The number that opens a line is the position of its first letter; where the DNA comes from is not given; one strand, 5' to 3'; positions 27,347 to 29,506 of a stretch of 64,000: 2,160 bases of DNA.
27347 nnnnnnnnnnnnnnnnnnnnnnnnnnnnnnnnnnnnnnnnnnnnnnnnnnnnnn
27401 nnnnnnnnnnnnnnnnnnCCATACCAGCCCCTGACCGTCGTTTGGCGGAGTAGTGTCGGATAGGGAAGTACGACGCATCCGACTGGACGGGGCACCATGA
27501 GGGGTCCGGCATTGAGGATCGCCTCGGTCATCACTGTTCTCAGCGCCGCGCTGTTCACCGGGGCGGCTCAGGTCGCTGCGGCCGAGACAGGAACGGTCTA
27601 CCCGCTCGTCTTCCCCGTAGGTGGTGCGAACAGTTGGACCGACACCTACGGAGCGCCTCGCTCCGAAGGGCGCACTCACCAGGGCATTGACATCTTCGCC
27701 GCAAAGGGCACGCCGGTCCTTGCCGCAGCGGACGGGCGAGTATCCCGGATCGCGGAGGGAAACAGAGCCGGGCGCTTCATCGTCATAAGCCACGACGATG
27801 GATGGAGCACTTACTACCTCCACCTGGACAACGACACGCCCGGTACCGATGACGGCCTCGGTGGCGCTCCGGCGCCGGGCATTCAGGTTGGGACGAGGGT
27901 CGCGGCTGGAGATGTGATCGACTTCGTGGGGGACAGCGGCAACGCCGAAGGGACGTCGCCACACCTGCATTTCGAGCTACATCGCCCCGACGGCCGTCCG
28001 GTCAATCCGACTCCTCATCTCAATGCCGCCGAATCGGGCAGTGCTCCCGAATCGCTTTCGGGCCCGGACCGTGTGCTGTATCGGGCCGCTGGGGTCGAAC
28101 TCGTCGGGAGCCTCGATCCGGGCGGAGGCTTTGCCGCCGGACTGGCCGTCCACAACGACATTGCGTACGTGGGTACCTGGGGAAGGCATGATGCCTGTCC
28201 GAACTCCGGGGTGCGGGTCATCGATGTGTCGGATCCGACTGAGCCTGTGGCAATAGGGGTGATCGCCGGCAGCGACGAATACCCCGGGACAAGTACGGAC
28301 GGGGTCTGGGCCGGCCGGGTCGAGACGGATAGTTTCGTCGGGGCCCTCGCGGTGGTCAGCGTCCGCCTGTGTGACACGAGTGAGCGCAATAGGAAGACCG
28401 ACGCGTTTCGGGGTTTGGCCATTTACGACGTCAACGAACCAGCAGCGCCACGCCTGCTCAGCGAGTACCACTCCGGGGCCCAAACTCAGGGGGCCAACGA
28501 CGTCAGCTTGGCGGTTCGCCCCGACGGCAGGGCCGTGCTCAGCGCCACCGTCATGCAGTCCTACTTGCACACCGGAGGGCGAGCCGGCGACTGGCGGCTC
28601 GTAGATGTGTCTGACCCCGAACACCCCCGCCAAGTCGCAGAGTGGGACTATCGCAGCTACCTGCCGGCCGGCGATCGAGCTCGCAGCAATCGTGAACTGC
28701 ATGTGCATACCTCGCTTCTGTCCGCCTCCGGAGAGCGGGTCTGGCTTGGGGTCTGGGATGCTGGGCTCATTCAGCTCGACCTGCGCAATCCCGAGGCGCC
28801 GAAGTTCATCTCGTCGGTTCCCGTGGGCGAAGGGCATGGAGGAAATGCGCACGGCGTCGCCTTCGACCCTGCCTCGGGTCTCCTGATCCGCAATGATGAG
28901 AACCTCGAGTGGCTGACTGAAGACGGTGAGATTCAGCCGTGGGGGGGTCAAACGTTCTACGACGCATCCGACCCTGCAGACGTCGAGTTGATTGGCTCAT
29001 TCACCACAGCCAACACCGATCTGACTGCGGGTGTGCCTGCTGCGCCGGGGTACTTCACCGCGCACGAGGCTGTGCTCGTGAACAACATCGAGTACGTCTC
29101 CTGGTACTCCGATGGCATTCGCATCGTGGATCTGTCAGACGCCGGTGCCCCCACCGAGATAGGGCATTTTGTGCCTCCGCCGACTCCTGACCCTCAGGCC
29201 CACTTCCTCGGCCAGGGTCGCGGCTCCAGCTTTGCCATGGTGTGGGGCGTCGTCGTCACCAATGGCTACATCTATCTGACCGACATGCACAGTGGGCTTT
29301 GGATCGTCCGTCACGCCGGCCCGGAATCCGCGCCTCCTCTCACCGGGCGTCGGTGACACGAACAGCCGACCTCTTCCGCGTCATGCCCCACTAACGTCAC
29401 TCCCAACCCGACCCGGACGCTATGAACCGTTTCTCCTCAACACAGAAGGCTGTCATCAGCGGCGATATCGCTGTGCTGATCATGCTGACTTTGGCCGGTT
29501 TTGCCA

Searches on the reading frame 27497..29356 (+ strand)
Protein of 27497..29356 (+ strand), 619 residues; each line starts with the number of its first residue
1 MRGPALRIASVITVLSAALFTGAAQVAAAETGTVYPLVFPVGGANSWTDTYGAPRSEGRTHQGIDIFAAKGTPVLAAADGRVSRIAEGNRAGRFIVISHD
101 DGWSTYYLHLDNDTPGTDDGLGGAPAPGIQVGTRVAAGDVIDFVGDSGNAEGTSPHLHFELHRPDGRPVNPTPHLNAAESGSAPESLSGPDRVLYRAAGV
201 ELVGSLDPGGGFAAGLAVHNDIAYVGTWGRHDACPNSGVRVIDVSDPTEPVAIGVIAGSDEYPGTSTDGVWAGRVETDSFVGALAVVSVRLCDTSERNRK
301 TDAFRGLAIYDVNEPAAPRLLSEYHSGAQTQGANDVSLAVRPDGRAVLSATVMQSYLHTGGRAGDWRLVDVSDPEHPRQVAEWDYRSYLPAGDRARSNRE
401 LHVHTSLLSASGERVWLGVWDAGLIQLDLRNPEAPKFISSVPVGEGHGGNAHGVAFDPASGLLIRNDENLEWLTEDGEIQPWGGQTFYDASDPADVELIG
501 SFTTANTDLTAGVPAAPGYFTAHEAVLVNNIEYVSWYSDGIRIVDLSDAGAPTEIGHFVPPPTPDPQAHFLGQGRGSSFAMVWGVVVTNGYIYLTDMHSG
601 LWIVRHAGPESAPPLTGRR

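Call 54: search_protein_families(library=pfam, max_evalue=0.000001, proteins=[window:27497-29356:+])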
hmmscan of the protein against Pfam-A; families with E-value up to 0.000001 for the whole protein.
window:27497-29356:+ (619 aa): 2 families
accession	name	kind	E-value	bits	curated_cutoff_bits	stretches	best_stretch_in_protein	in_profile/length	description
PF01551.29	Peptidase_M23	-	2e-23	82.8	28.7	1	60-171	2-96/96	Peptidase family M23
PF08309.17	LVIVD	-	1.9e-11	43.6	20.2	0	210-254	1-38/42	LVIVD repeat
